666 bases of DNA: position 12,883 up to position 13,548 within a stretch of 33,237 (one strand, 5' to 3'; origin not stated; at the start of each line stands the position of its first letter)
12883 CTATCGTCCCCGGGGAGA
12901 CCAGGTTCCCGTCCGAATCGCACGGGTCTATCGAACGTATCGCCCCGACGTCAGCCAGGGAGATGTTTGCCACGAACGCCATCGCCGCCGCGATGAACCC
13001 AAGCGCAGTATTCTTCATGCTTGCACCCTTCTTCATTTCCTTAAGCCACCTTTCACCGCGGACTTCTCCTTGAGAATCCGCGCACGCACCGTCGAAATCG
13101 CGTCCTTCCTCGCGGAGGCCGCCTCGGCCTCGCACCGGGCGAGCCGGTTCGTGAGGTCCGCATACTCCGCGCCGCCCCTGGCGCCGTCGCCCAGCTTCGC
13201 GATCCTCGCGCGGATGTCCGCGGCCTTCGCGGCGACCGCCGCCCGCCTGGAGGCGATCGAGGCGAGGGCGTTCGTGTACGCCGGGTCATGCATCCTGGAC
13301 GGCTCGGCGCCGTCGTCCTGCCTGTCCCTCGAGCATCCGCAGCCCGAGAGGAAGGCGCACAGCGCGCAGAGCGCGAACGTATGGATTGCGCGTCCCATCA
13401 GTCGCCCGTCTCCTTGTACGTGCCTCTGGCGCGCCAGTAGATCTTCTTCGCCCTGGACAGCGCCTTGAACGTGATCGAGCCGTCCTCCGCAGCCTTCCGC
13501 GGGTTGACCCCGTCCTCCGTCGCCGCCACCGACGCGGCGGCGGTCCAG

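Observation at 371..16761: Start/stop-overlapped operon: secreted C10 cysteine protease, small lipoprotein and 4,221-aa giant calcium-binding surface protein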

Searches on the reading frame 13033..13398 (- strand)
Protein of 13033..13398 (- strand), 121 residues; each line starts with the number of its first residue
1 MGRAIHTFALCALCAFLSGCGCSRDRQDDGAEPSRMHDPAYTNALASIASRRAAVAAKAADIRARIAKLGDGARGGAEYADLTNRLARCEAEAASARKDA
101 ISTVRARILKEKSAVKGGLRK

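Call 7: search_protein_families(library=pfam, proteins=[window:13033-13398:-], max_evalue=0.01)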
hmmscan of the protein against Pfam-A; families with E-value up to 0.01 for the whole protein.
window:13033-13398:- (121 aa): 0 families

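Call 8: search_protein_families(library=ncbifam, proteins=[window:13033-13398:-], max_evalue=0.01)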
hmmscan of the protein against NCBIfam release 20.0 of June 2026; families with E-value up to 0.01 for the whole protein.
window:13033-13398:- (121 aa): 0 families

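Call 11: find_encoding_contigs(protein=window:13033-13398:-, flank=10000, max_places=10)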
Protein window:13033-13398:- (121 aa): 18 contigs read that carry it; 10 places shown.
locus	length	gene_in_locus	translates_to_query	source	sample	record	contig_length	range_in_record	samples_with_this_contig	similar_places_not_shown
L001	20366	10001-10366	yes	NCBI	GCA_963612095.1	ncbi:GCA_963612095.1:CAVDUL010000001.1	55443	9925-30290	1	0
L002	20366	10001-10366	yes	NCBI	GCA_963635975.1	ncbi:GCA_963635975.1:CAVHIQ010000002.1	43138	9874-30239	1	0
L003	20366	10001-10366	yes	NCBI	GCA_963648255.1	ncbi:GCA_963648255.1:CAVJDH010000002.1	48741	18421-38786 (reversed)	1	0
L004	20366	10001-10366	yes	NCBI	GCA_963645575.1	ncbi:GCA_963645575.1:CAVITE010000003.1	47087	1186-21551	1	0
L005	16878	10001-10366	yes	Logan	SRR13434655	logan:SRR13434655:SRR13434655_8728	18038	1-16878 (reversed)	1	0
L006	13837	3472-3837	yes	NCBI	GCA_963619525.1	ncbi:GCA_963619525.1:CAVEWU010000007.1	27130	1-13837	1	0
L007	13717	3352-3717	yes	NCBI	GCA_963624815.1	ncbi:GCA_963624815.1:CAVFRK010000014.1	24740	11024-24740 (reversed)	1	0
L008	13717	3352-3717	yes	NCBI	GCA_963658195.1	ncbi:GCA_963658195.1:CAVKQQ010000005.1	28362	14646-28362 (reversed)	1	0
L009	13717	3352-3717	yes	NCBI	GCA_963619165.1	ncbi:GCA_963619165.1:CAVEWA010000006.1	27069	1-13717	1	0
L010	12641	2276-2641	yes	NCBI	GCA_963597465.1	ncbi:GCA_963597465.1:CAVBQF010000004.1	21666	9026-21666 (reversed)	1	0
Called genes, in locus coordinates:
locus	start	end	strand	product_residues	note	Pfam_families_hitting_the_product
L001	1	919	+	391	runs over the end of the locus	PF02646:RmuC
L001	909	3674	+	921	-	PF12705:PDDEXK_1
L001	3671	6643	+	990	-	PF00580:UvrD-helicase, PF13245:AAA_19 (faint), PF00580:UvrD-helicase, PF13361:UvrD_C, PF13538:UvrD_C_2 (faint)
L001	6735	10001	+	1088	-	-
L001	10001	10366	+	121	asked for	-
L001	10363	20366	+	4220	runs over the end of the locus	PF25788:Ig_Rha78A_N (faint), PF18884:TSP3_bac (faint), PF13385:Laminin_G_3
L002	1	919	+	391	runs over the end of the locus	PF02646:RmuC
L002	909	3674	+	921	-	PF12705:PDDEXK_1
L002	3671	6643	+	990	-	PF00580:UvrD-helicase, PF13245:AAA_19 (faint), PF00580:UvrD-helicase, PF13361:UvrD_C, PF13538:UvrD_C_2 (faint)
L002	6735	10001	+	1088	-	-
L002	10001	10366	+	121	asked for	-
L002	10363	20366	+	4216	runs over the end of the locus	-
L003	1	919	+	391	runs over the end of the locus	PF02646:RmuC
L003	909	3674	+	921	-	PF12705:PDDEXK_1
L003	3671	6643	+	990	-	PF00580:UvrD-helicase, PF13245:AAA_19 (faint), PF00580:UvrD-helicase, PF13361:UvrD_C, PF13538:UvrD_C_2 (faint)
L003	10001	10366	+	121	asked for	-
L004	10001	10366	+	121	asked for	-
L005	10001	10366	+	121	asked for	-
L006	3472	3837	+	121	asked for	-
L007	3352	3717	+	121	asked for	-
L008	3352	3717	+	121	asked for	-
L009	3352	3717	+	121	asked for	-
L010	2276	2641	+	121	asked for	-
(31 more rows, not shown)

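Call 45: find_homologous_proteins(query=window:13033-13398:-, max_evalue=0.01)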
Query window:13033-13398:- (121 aa): 18 proteins with E <= 0.01 among 88 candidates.
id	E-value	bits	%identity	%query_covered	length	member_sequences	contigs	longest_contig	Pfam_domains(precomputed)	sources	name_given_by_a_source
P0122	2.6e-68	245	100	100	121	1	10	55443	-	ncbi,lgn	-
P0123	6.1e-43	163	67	100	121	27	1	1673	-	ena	-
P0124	9.5e-41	156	65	100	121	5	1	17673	-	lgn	-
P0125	6.4e-40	154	63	100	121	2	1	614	-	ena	-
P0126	8.4e-40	153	66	98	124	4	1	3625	-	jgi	-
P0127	2.9e-38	148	63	98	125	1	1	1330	-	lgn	-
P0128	1.1e-37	147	61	99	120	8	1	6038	-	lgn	-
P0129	2.2e-33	133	60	93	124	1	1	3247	-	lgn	-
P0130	9.5e-31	124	57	98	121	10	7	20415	-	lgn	-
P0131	1.7e-30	123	55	100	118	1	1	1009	-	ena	-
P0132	6.0e-28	115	53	100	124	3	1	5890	-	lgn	-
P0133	7.7e-27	112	54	86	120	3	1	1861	-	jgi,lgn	jgi:hypothetical protein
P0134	1.2e-26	111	52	100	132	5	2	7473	-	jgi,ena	-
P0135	1.9e-25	107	51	97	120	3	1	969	-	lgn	-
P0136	3.1e-24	103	50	100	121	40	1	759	-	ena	-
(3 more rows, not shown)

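Call 54: predict_structure(alignment_id=A3)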
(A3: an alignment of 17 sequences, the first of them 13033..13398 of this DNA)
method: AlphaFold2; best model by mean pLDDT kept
length: 121 residues; sequences in the alignment: 17
mean_pLDDT: 79.6   pTM: 0.59
mean pLDDT of the five models: 79.6, 79.0, 77.3, 77.1, 75.4
residues with pLDDT >= 90: 62; 70-90: 20; 50-70: 21; < 50: 18
segments of 3 or more residues with pLDDT < 50: 1-3, 18-29
pLDDT, mean of each block of 10 residues (from residue 1): 52 49 45 78 96 97 95 91 98 97 92 70 43
secondary structure, 60 per line:
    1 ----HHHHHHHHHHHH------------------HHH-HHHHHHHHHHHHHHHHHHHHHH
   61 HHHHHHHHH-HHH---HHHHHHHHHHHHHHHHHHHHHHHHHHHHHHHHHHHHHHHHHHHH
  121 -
elements in order: H5-16 H39-69 H77-120

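Call 56: search_protein_representatives(alignment_id=A3)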
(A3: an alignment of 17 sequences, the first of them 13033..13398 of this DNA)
Query: 17 sequences, 121 profile positions. Proteins with E-value up to 0.001 (for the whole library): 116; up to 1e-10: 18; up to 1e-30: 5. The best 116 are listed.
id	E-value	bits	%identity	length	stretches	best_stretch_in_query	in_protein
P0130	6.4e-52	190.9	-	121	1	1-121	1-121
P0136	5.1e-50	184.8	-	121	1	1-121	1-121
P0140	8.9e-44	164.7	-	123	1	1-121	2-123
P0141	8.2e-43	161.5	-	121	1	1-121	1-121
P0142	2.7e-39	150.2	-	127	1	1-118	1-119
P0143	8.2e-28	113.1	-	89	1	33-121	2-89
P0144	1.5e-27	112.3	-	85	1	36-121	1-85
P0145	5.5e-24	100.8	-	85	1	36-121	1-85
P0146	1.1e-22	96.5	-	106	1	1-78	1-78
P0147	1.2e-18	83.5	-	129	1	10-116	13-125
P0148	4.1e-18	81.8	-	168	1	59-121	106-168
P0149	1.5e-17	80.0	-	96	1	36-106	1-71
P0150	9.2e-17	77.5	-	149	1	6-121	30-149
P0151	9.0e-14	67.8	-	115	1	75-121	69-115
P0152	1.7e-12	63.7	-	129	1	10-117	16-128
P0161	4.5e-09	52.6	-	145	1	5-116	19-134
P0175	4.3e-07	46.3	-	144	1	6-115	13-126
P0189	5.2e-06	42.8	-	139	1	7-113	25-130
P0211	4.2e-05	39.8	-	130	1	5-121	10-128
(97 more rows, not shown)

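Call 58: fold_search(model_id=the predicted structure, library=pdb)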
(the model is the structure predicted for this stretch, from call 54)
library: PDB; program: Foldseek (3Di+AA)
matches with E <= 10: 411; with E <= 0.001: 0
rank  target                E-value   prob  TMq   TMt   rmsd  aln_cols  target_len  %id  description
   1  9j3d_D                4.6e-01  0.98  0.48  0.18   2.1        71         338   17  Cryo-EM structure of TMexCD1-TOprJ1 (released 2025-08-13)
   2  8d06_B                4.9e-01  0.99  0.47  0.81   1.6        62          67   16  Hallucinated C3 protein assembly HALC3_104 (released 2022-09-28)
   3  9div_A                4.9e-01  0.77  0.42  0.38   5.0        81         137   30  The crystal structure of de novo designed ChuA binding protein C8 (released 2025-05-21)
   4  8d06_A                5.6e-01  0.99  0.44  0.80   1.6        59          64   17  Hallucinated C3 protein assembly HALC3_104 (released 2022-09-28)
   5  3mxz                  6.8e-01  0.95  0.50  0.56   3.4        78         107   14  Crystal Structure of tubulin folding cofactor A from Arabidopsis thaliana (released 2010-09-01)
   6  1vf7_B                7.7e-01  0.47  0.30  0.19   4.5        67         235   22  Crystal structure of the membrane fusion protein, MexA of the multidrug transporter (released 2004-05-25)
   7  8d06_E                8.2e-01  0.98  0.45  0.79   1.5        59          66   17  Hallucinated C3 protein assembly HALC3_104 (released 2022-09-28)
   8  6iok_K                8.2e-01  0.47  0.30  0.14   4.2        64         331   22  Cryo-EM structure of multidrug efflux pump MexAB-OprM (0 degree state) (released 2019-04-03)
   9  9div_B                8.7e-01  0.77  0.40  0.36   3.0        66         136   29  The crystal structure of de novo designed ChuA binding protein C8 (released 2025-05-21)
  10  6iok_J                9.3e-01  0.47  0.30  0.14   4.2        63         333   21  Cryo-EM structure of multidrug efflux pump MexAB-OprM (0 degree state) (released 2019-04-03)
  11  6ta5_E                9.3e-01  0.47  0.30  0.13   4.2        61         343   18  OprM-MexA complex from the MexAB-OprM Pseudomonas aeruginosa whole assembly reconstituted in nanodiscs (released 2020-09-16)
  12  1vf7_C                9.3e-01  0.41  0.30  0.18   4.6        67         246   22  Crystal structure of the membrane fusion protein, MexA of the multidrug transporter (released 2004-05-25)
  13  1vf7_E                9.3e-01  0.41  0.30  0.18   4.6        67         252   22  Crystal structure of the membrane fusion protein, MexA of the multidrug transporter (released 2004-05-25)
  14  9div_C                9.9e-01  0.63  0.43  0.37   4.9        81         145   30  The crystal structure of de novo designed ChuA binding protein C8 (released 2025-05-21)
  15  1vf7_M                9.9e-01  0.41  0.31  0.19   4.6        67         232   25  Crystal structure of the membrane fusion protein, MexA of the multidrug transporter (released 2004-05-25)
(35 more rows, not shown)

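Call 62: search_protein_families(library=pfam, alignment_id=A4, max_evalue=0.01)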
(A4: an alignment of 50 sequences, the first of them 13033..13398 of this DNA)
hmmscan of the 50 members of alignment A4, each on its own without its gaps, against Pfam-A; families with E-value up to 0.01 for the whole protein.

A. member 1, window:13033-13398:- (121 aa): 0 families

B. families by the number of members that match (of 50 scanned): 16 families
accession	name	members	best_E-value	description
PF02403.27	Seryl_tRNA_N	1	7e-06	Seryl-tRNA synthetase N-terminal domain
PF17830.6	STI1-HOP_DP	1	0.00027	STI1/HOP, DP domain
PF06810.17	Phage_scaffold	1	0.0005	Phage capsid assembly scaffolding protein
PF18035.6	Bap31_Bap29_C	1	0.0011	Bap31/Bap29 cytoplasmic coiled-coil domain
PF16810.10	RXLR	1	0.0031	RXLR phytopathogen effector protein, Avirulence activity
PF13830.11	DUF4192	1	0.0031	Domain of unknown function (DUF4192)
PF20570.3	DUF6779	1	0.0031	Domain of unknown function (DUF6779)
PF23735.1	KIF9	1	0.0037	Kinesin-like protein KIF9 domain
PF07739.18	TipAS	1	0.004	TipAS antibiotic-recognition domain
PF05746.21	DALR_1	1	0.0048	DALR anticodon binding domain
PF01814.28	Hemerythrin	1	0.0048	Hemerythrin HHE cation binding domain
PF01442.23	Apolipoprotein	1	0.0058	Apolipoprotein A1/A4/E domain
PF09304.16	Cortex-I_coil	1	0.0062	Cortexillin coiled-coil region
PF03586.18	Herpes_UL36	1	0.0071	Herpesvirus UL36 tegument protein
PF11026.13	DUF2721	1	0.0093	Protein of unknown function (DUF2721)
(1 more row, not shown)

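Call 63: find_encoding_contigs(protein=P0161, flank=10000, max_places=2)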
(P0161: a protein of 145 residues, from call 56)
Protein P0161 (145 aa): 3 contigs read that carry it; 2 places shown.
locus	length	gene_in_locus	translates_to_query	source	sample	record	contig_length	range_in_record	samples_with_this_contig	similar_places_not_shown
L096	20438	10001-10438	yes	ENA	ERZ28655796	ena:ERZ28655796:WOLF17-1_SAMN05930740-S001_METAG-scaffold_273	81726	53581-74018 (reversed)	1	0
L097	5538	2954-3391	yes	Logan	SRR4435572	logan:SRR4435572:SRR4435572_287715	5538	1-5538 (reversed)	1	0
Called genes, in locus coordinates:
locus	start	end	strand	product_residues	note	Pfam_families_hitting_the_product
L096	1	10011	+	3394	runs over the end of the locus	PF21722:Gly_rich_2, PF13385:Laminin_G_3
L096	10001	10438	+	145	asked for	-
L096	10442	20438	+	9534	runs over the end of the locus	-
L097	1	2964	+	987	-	?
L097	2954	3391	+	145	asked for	-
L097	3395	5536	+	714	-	?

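Call 64: find_encoding_contigs(protein=P0152, flank=10000, max_places=2)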
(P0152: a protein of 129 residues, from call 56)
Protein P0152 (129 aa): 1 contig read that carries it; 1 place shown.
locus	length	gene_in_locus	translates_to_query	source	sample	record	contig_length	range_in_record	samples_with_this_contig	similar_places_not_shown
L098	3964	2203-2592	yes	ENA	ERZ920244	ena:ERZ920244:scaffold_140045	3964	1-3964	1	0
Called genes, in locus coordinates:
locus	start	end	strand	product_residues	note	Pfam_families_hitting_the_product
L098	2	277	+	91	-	?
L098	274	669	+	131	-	PF01850:PIN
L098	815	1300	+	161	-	PF13173:AAA_14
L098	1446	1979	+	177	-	-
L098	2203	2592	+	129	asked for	-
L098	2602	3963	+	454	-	?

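Call 65: find_encoding_contigs(protein=P0175, flank=10000, max_places=2)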
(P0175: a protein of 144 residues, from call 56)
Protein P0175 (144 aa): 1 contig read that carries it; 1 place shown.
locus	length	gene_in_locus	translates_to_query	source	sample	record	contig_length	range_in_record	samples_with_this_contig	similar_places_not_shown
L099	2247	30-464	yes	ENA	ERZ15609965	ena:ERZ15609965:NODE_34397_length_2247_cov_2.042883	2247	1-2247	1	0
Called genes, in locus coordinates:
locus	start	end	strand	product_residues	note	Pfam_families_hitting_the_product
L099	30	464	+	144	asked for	-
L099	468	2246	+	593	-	?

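Call 66: find_encoding_contigs(protein=P0211, flank=10000, max_places=2)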
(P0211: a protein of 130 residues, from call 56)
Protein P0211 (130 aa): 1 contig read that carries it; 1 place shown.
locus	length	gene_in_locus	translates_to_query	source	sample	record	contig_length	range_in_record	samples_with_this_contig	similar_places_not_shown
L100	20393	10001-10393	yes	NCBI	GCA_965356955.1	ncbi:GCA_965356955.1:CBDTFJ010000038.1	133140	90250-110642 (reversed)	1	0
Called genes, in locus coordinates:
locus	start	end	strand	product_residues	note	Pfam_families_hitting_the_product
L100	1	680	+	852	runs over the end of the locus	-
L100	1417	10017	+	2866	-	PF21722:Gly_rich_2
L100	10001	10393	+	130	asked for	-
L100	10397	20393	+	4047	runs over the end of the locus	PF18884:TSP3_bac (weak), PF13385:Laminin_G_3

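Call 67: find_encoding_contigs(protein=P0189, flank=10000, max_places=2)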
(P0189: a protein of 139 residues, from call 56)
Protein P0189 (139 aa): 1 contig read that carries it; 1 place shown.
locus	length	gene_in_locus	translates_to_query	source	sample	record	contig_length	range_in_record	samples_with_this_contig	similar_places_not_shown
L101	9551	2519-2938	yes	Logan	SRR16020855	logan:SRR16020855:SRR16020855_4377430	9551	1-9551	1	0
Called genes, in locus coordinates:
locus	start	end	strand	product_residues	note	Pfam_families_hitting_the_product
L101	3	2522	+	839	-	?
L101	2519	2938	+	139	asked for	-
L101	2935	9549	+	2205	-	?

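Call 69: search_protein_families(library=pfam, proteins=[L100:1417-10017:+, L096:1-10011:+, L101:3-2522:+, L097:1-2964:+], max_evalue=0.01)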
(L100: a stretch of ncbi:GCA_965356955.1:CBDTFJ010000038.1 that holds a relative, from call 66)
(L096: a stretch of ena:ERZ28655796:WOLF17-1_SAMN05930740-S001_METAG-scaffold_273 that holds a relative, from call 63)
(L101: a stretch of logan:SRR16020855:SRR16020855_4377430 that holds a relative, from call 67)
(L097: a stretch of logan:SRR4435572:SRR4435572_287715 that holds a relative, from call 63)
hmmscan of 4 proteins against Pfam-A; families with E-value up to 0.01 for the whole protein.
L100:1417-10017:+ (2866 aa): 1 family
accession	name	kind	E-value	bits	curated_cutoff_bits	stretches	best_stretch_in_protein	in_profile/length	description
PF21722.4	Gly_rich_2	-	2.3e-16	61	24.3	1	62-287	14-225/226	Glycine-rich domain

L096:1-10011:+ (3336 aa): 3 families
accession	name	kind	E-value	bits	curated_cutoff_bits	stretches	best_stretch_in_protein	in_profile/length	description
PF13385.13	Laminin_G_3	-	4.2e-15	56.6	27.6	1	807-962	12-151/151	Concanavalin A-like lectin/glucanases superfamily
PF21722.4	Gly_rich_2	-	1.6e-11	45.1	24.3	1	1-233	24-225/226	Glycine-rich domain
PF06439.18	3keto-disac_hyd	-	0.00052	20.6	26.8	0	821-914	61-155/187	3-keto-disaccharide hydrolase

L101:3-2522:+ (839 aa): 0 families

L097:1-2964:+ (987 aa): 0 families

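Call 79: search_protein_families(library=ncbifam, alignment_id=A4, max_evalue=0.01)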
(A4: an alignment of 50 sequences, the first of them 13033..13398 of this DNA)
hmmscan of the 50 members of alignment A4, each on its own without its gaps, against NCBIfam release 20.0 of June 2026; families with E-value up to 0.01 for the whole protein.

A. member 1, window:13033-13398:- (121 aa): 0 families

B. families by the number of members that match (of 50 scanned): 18 families
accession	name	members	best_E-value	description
NF038083.1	CU044_5270_fam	2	0.0011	CU044_5270 family protein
NF047847.2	SS_mature_LptM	2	0.0015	LPS translocon maturation chaperone LptM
NF052320.1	Cbp1_fam_LP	1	0.00046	Cbp1 family collagen-binding glycoprotein adhesin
NF008423.0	PRK11251.1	1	0.00049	osmotically-inducible lipoprotein OsmE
TIGR04457.1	lipo_LenA_lepto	1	0.00063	lipoprotein LenA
TIGR03142.1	cytochro_ccmI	1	0.0011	c-type cytochrome biogenesis protein CcmI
NF009991.0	PRK13460.1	1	0.002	F0F1 ATP synthase subunit B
TIGR04359.1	TrbK_RP4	1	0.0022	entry exclusion lipoprotein TrbK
NF040692.1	recomb_assoc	1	0.0031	gamma-mobile-trio protein GmtX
NF002572.0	PRK02224.1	1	0.0033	DNA double-strand break repair ATPase Rad50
NF040801.1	spore_GerD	1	0.0033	spore germination lipoprotein GerD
TIGR03302.1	OM_YfiO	1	0.004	outer membrane protein assembly factor BamD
NF004973.0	PRK06342.1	1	0.0042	transcription elongation factor GreA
NF002158.0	PRK00984.2-3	1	0.0043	tRNA pseudouridine(13) synthase TruD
NF046053.1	lipo_BPTD_2524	1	0.0046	BPTD_2524 family lipoprotein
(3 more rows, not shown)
